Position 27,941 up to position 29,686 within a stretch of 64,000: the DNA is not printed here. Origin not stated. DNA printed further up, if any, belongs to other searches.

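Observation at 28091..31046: Extracytoplasmic vWA / cytoplasmic FHA transmembrane protein translationally coupled to a B12-binding radical SAM enzyme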

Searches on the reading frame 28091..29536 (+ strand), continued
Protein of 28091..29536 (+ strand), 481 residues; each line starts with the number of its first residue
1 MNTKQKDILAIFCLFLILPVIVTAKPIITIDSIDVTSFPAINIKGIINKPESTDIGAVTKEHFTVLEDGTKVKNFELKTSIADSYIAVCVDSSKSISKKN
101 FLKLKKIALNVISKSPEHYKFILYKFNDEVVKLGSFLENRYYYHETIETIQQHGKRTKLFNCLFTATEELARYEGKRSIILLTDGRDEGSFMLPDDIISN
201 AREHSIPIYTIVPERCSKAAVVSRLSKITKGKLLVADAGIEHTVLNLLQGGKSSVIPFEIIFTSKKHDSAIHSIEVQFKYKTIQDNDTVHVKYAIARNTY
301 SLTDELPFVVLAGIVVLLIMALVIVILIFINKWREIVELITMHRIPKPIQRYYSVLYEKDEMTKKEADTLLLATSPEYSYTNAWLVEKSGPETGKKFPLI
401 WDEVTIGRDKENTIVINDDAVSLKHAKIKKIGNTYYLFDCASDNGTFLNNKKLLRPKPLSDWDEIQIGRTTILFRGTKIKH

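Call 22: find_encoding_contigs(protein=P0023, flank=7000, max_places=1)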
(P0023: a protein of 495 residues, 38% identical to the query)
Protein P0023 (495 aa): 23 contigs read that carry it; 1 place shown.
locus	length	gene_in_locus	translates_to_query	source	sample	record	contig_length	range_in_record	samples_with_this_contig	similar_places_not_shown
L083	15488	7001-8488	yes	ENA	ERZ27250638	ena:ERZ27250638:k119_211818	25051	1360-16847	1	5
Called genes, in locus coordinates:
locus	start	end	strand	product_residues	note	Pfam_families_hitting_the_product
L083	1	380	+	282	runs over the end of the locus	-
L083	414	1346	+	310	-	PF12146:Hydrolase_4, PF00561:Abhydrolase_1, PF12697:Abhydrolase_6, PF00326:Peptidase_S9 (faint), PF02129:Peptidase_S15 (faint)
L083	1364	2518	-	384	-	-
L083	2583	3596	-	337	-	PF04773:FecR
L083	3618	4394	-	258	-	PF12796:Ank_2, PF13857:Ank_5 (faint), PF00023:Ank (faint), PF13606:Ank_3 (faint), PF13637:Ank_4 (weak), PF24521:Ank_KRIT1 (faint), PF23745:ANK_LRRK2 (faint), PF12796:Ank_2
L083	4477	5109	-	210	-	PF00023:Ank (faint), PF12796:Ank_2, PF13606:Ank_3 (faint), PF24521:Ank_KRIT1 (weak), PF13637:Ank_4 (weak)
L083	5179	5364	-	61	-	-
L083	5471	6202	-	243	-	-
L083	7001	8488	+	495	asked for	PF00092:VWA, PF13519:VWA_2, PF16697:Yop-YscD_cpl, PF00498:FHA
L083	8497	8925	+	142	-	PF08843:AbiEii (faint)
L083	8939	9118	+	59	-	-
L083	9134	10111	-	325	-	-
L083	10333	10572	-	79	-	-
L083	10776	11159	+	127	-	PF01502:PRA-CH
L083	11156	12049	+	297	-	PF01634:HisG, PF08029:HisG_C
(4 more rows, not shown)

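Call 23: find_encoding_contigs(protein=P0027, flank=7000, max_places=1)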
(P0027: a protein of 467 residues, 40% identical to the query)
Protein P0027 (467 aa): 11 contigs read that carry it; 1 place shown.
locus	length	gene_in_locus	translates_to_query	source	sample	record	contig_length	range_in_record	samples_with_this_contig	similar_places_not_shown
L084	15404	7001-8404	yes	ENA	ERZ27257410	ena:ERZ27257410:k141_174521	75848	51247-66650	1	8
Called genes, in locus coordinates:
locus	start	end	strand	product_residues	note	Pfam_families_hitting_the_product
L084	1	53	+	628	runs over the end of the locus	PF01134:GIDA, PF12831:FAD_oxidored (weak), PF21680:GIDA_C_1st, PF13932:SAM_GIDA_C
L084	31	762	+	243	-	PF02527:GidB, PF13847:Methyltransf_31 (weak)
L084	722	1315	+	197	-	-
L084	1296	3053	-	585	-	PF02384:N6_Mtase, PF01170:UPF0020, PF20473:MmeI_Mtase, PF07669:Eco57I, PF12950:TaqI_C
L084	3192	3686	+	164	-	PF00994:MoCF_biosynth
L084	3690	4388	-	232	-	PF00300:His_Phos_1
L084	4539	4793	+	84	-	-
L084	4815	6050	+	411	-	PF00109:ketoacyl-synt, PF02801:Ketoacyl-synt_C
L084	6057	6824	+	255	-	PF01553:Acyltransferase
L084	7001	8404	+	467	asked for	PF00092:VWA, PF13519:VWA_2, PF16697:Yop-YscD_cpl, PF00498:FHA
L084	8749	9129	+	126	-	PF01502:PRA-CH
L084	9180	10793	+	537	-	PF00072:Response_reg, PF01590:GAF (weak), PF13185:GAF_2, PF13487:HD_5, PF01966:HD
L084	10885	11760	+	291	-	PF08551:DUF1751 (weak), PF01694:Rhomboid, PF20216:DUF6576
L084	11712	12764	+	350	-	PF00753:Lactamase_B, PF23023:Anti-Pycsar_Apyc1 (faint)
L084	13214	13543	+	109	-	PF05258:DciA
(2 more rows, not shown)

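Call 24: find_encoding_contigs(protein=P0059, flank=7000, max_places=1)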
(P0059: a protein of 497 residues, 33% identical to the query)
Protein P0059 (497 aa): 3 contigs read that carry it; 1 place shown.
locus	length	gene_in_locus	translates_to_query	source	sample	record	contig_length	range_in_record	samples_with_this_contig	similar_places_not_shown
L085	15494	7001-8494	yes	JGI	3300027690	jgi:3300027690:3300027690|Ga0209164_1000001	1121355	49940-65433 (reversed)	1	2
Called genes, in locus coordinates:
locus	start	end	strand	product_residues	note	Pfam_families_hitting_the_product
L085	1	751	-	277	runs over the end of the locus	PF09832:DUF2059 (weak)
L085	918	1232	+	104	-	-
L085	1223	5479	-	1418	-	PF01869:BcrAD_BadFG, PF02782:FGGY_C (faint), PF01869:BcrAD_BadFG, PF09989:DUF2229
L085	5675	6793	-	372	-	PF12833:HTH_18, PF00165:HTH_AraC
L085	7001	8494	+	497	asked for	PF00092:VWA, PF13519:VWA_2, PF16697:Yop-YscD_cpl, PF00498:FHA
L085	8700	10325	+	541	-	PF00072:Response_reg, PF01590:GAF (weak), PF13492:GAF_3 (weak), PF13185:GAF_2 (weak), PF13487:HD_5, PF01966:HD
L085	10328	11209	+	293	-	PF08551:DUF1751 (weak), PF01694:Rhomboid, PF20216:DUF6576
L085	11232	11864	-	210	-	-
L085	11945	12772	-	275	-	PF13419:HAD_2 (faint), PF00702:Hydrolase, PF13344:Hydrolase_6, PF13242:Hydrolase_like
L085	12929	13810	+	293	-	-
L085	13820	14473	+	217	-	PF00300:His_Phos_1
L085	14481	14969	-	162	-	PF00994:MoCF_biosynth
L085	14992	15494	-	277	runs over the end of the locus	PF12849:PBP_like_2, PF13531:SBP_bac_11 (weak), PF12727:PBP_like (weak)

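Call 29: search_solved_structures(query=window:28091-29536:+, max_evalue=0.01)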
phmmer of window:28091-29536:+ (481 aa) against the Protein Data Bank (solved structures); distinct sequences matched with E-value up to 0.01: 19.
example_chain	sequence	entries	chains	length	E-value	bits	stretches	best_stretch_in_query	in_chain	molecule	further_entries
6i2q_B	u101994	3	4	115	4e-10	42.5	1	382-474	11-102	Glycogen accumulation regulator GarA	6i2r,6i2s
8p5r_G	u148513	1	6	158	9.1e-10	41.3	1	382-474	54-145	Glycogen accumulation regulator GarA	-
2kb3_A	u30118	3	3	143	2.2e-09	40.1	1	373-475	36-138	Oxoglutarate dehydrogenase inhibitor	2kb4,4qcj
8p5x_G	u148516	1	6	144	2.2e-09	40.1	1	373-475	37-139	Oxoglutarate dehydrogenase inhibitor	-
2kfu_A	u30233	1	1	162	3.1e-09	39.6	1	382-474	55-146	Rv1827 pThr 22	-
6i2p_D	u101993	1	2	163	3.2e-09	39.5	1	382-474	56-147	Glycogen accumulation regulator GarA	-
2kkl_A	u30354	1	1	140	4.1e-09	39.2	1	383-474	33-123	Uncharacterized protein Mb1858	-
7rj3_A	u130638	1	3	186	4.5e-09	39.1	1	382-474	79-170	Glycogen accumulation regulator GarA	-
6hc1_A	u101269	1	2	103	5.8e-06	28.8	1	392-470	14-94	GGDEF domain protein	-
6hc0_B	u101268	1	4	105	5.8e-06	28.8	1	392-470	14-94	GGDEF domain protein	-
6hbz_A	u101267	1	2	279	4.7e-05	25.8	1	393-470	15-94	GGDEF domain protein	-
1uht_A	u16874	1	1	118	0.00013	24.4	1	402-473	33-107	expressed protein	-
3po8_A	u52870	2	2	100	0.0002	23.7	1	393-475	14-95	Putative uncharacterized protein TB39.8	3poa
2lc1_A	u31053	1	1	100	0.00025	23.4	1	393-475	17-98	Putative uncharacterized protein TB39.8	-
5a8i_A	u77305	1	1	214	0.00029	23.2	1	401-456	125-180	ARNA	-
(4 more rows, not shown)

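Call 35: find_related_loci(query=A2, collection=metagenome_contigs, flank=8000)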
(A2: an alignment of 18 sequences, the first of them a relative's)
Query A2 (481 aa) in metagenome_contigs; peptide patterns used: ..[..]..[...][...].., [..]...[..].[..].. (x = any residue, [..] = any of these).
600 stretches matched a pattern (row limit reached: there are more); 385 encode a relative of the query (tblastn E <= 1e-3); the best 80 are kept; 77 distinct loci.
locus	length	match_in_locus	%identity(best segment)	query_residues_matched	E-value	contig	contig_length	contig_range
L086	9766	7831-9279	77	1-480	0e+0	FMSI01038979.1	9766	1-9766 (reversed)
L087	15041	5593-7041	77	1-480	0e+0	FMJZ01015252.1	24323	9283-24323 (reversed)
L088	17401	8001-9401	70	15-481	0e+0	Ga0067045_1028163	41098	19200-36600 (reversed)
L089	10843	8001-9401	70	15-481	0e+0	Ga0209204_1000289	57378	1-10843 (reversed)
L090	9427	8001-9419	72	8-481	0e+0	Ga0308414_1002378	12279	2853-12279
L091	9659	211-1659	70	1-481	0e+0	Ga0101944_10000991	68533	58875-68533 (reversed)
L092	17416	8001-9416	58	9-481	0e+0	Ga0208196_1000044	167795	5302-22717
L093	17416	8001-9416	58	9-481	0e+0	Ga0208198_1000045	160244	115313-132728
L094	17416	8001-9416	58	9-481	0e+0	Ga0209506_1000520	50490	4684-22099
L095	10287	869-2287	59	9-481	0e+0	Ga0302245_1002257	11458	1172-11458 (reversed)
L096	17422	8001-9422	71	8-481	0e+0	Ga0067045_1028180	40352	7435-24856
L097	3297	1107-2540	66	4-481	8e-176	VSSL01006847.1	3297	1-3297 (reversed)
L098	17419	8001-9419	41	8-478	8e-105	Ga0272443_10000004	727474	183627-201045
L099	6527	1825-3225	40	16-478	1e-103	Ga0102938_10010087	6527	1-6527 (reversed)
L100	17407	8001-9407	40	12-478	1e-99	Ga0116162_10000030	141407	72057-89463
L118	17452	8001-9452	33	1-481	1e-70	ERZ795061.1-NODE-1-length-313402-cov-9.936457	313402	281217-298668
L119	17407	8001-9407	34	15-480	4e-67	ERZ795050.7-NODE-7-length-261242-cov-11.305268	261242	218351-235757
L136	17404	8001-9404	29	14-475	1e-50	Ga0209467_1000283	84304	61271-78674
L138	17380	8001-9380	32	13-480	1e-50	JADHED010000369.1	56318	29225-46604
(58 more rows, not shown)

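Call 38: search_protein_families(library=pfam, proteins=[L136:10994-12238:+, L136:12238-12972:+, L119:9529-11142:+, L118:11203-12081:+, L138:12157-12942:+], max_evalue=0.001)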
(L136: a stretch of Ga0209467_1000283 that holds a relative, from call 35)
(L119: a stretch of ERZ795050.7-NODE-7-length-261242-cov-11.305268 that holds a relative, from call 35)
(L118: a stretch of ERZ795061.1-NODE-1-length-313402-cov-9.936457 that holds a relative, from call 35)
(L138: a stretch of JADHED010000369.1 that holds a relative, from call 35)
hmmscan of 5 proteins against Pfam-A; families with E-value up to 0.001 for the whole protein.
L136:10994-12238:+ (415 aa): 6 families
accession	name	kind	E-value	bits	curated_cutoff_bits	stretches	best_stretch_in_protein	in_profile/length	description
PF01071.24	GARS_A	-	4.8e-64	216.2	27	1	100-286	1-194/194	Phosphoribosylglycinamide synthetase, ATP-grasp (A) domain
PF02843.22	GARS_C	-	6.1e-34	116.7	34.8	1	321-410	1-92/92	Phosphoribosylglycinamide synthetase, C domain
PF02844.21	GARS_N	-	8.2e-34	116.8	29.5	1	1-99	1-100/100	Phosphoribosylglycinamide synthetase, N domain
PF02655.19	ATP-grasp_3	-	2.9e-06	27.9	23.2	1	106-281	9-157/160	ATP-grasp domain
PF02222.28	ATP-grasp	-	6e-05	23.2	27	1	109-195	3-90/179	ATP-grasp domain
PF07478.18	Dala_Dala_lig_C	-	0.00049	20.1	24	1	119-213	18-113/204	D-ala D-ala ligase C-terminus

L136:12238-12972:+ (245 aa): 0 families

L119:9529-11142:+ (538 aa): 5 families
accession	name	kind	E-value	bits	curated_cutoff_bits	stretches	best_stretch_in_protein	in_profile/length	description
PF13487.12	HD_5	-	2.7e-34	118.8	27.2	1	339-515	3-170/170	HD domain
PF00072.30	Response_reg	-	3.8e-27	95.1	30.2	1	14-116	1-103/111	Response regulator receiver domain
PF01966.28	HD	-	1.3e-17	64.5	22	1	353-484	4-115/116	HD domain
PF13185.12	GAF_2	-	4.9e-06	27.2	28.6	1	169-302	13-136/136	GAF domain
PF13492.12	GAF_3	-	6.4e-05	23.8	27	1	161-303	3-129/129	GAF domain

L118:11203-12081:+ (293 aa): 3 families
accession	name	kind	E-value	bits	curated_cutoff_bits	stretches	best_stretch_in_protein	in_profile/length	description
PF01694.28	Rhomboid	-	1.1e-29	103.9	22.6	1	59-211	3-142/143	Rhomboid domain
PF20216.3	DUF6576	-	4.1e-10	40.1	27.3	1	245-278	9-42/47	Family of unknown function (DUF6576)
PF08551.15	DUF1751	-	9.5e-07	29.8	22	1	60-142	8-94/99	Eukaryotic integral membrane protein (DUF1751)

L138:12157-12942:+ (262 aa): 5 families
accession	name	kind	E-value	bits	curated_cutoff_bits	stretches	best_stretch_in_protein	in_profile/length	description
PF00561.26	Abhydrolase_1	-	5e-17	62.8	25.8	1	28-127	2-102/245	alpha/beta hydrolase fold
PF12697.13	Abhydrolase_6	-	3.2e-16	61.1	26.3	1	29-250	1-214/217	Alpha/beta hydrolase family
PF12146.15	Hydrolase_4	-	1.2e-11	44.9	27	1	28-123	6-105/239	Serine aminopeptidase, S33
PF00975.26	Thioesterase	-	0.0003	21.5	26.4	1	29-117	3-89/226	Thioesterase domain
PF07819.20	PGAP1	-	0.00056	20.2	24.3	1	90-123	87-123/233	PGAP1-like alpha/beta domain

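Call 55: predict_structure(alignment_id=A2)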
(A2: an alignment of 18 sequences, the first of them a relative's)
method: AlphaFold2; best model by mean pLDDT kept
length: 481 residues; sequences in the alignment: 18
mean_pLDDT: 80.0   pTM: 0.45
mean pLDDT of the five models: 80.0, 79.4, 74.1, 74.0, 74.1
residues with pLDDT >= 90: 156; 70-90: 219; 50-70: 68; < 50: 38
segments of 3 or more residues with pLDDT < 50: 298-303, 339-351, 367-378
pLDDT, mean of each block of 10 residues (from residue 1): 61 70 72 83 83 67 88 80 87 93 95 88 95 92 94 92 96 89 92 91 93 88 90 90 81 71 82 89 87 62 57 87 86 59 40 55 46 42 80 79 86 85 89 84 80 87 88 76 42
secondary structure, 60 per line:
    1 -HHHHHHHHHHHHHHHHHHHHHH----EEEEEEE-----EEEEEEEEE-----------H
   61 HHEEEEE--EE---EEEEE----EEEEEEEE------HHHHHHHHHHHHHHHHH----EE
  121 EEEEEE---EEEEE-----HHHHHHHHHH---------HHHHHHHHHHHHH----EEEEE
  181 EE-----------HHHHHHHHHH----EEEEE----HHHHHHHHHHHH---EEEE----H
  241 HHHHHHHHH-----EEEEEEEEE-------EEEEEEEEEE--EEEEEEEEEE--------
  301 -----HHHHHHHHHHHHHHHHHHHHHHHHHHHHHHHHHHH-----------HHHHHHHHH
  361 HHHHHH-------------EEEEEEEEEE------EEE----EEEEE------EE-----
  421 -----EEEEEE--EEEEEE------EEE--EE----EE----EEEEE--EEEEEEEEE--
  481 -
elements in order: H2-23 E28-34 E40-48 E63-67 E75-79 E84-91 H98-114 E119-126 E130-134 H140-149 H159-171 E176-182 H194-203 E208-212 H217-228 E232-235 H240-249 E255-263 E271-280 E283-292 H306-340 H352-366 E380-389 E396-398 E403-407 E426-431 E434-439 E446-448 E463-467 E470-478

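Call 58: search_protein_families(library=padloc, proteins=[window:28091-29536:+], max_evalue=0.001)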
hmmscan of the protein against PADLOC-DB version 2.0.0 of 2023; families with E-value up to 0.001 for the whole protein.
window:28091-29536:+ (481 aa): 0 families

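Call 60: fold_search(model_id=the predicted structure, library=pdb)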
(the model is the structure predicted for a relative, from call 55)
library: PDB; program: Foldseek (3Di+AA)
matches with E <= 10: 1397; with E <= 0.001: 365
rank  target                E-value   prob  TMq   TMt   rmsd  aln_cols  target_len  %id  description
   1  8s05_A                9.4e-13  1.00  0.30  0.37  12.8       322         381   14  ArnAB complex an archaeal ortholog of the Sec23/24 core motif (released 2025-10-29)
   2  8s05_B                2.1e-12  1.00  0.31  0.38  14.3       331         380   14  ArnAB complex an archaeal ortholog of the Sec23/24 core motif (released 2025-10-29)
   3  6fpy_A                3.6e-12  1.00  0.32  0.26  11.6       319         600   13  Inter-alpha-inhibitor heavy chain 1, wild type (released 2019-02-27)
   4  6fpy_B                7.3e-12  1.00  0.30  0.25  11.9       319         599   13  Inter-alpha-inhibitor heavy chain 1, wild type (released 2019-02-27)
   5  6fpz_A                1.1e-11  1.00  0.31  0.25  11.8       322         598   13  Inter-alpha-inhibitor heavy chain 1, D298A (released 2019-02-27)
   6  8p5x_G                2.8e-11  1.00  0.20  0.89   0.9        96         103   33  Single particle cryo-EM structure of the complex between Corynebacterium glutamicum homohexameric 2-oxoglutarate dehyd (released 2023-08-16)
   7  6i2q_B                3.0e-11  1.00  0.19  0.92   0.9        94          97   33  Crystal structure of the wild-type SucA domain of Mycobacterium smegmatis KGD (alpha-ketoglutarate decarboxylase), in  (released 2019-05-22)
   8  4qcj                  6.5e-11  1.00  0.20  0.91   0.9        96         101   33  Crystal Structure of OdhI from Corynebacterium glutamicum (released 2014-07-02)
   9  7rj3_A                6.9e-11  1.00  0.19  0.86   0.9        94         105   33  Crystal Structure of the Forkhead Associated (FHA) Domain of the Glycogen Accumulation Regulator (GarA) from Mycobacte (released 2021-07-28)
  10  6i2r_B                9.8e-11  1.00  0.19  0.94   0.9        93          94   33  Crystal structure of the SucA domain of Mycobacterium smegmatis KGD (alpha-ketoglutarate decarboxylase), mutant R802A, (released 2019-05-22)
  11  7rj3_C                1.0e-10  1.00  0.19  0.89   1.0        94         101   33  Crystal Structure of the Forkhead Associated (FHA) Domain of the Glycogen Accumulation Regulator (GarA) from Mycobacte (released 2021-07-28)
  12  6i2p_E                1.1e-10  1.00  0.19  0.86   1.0        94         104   33  Crystal structure of the Mycobacterium tuberculosis PknB kinase domain (L33E mutant) in complex with its substrate Gar (released 2019-05-22)
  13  8p5r_G                2.7e-10  1.00  0.19  0.91   1.0        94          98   33  Crystal structure of full-length, homohexameric 2-oxoglutarate dehydrogenase KGD from Mycobacterium smegmatis in compl (released 2023-08-16)
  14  6i2p_D                3.2e-10  1.00  0.19  0.78   9.0       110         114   31  Crystal structure of the Mycobacterium tuberculosis PknB kinase domain (L33E mutant) in complex with its substrate Gar (released 2019-05-22)
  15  4fx5                  7.2e-10  1.00  0.29  0.32  14.4       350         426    9  von Willebrand factor type A from Catenulispora acidiphila (released 2012-07-18)
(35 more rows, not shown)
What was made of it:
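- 28091..29536 (+): 481-aa bitopic membrane protein. In order: N-terminal signal/anchor segment (about aa 4-33), periplasmic beta-sandwich plus vWA domain with intact MIDAS (aa ~28-292), TM helix (aa ~303-335), linker, and cytoplasmic FHA domain (aa ~380-478). In the AlphaFold model the ectodomain resembles ArnB and ITIH1, and the FHA domain superposes on GarA/OdhI at rmsd 0.9 A (calls 55, 60).
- On FHA domain (PF00498): The model superposes on GarA/OdhI at rmsd 0.9 A (call 60).
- Closest known: ArnA. Same: The ectodomain model's best Foldseek hit is ArnB (E 9e-13), and the FHA domain also matches ArnA (call 60; sequence hits in call 29).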
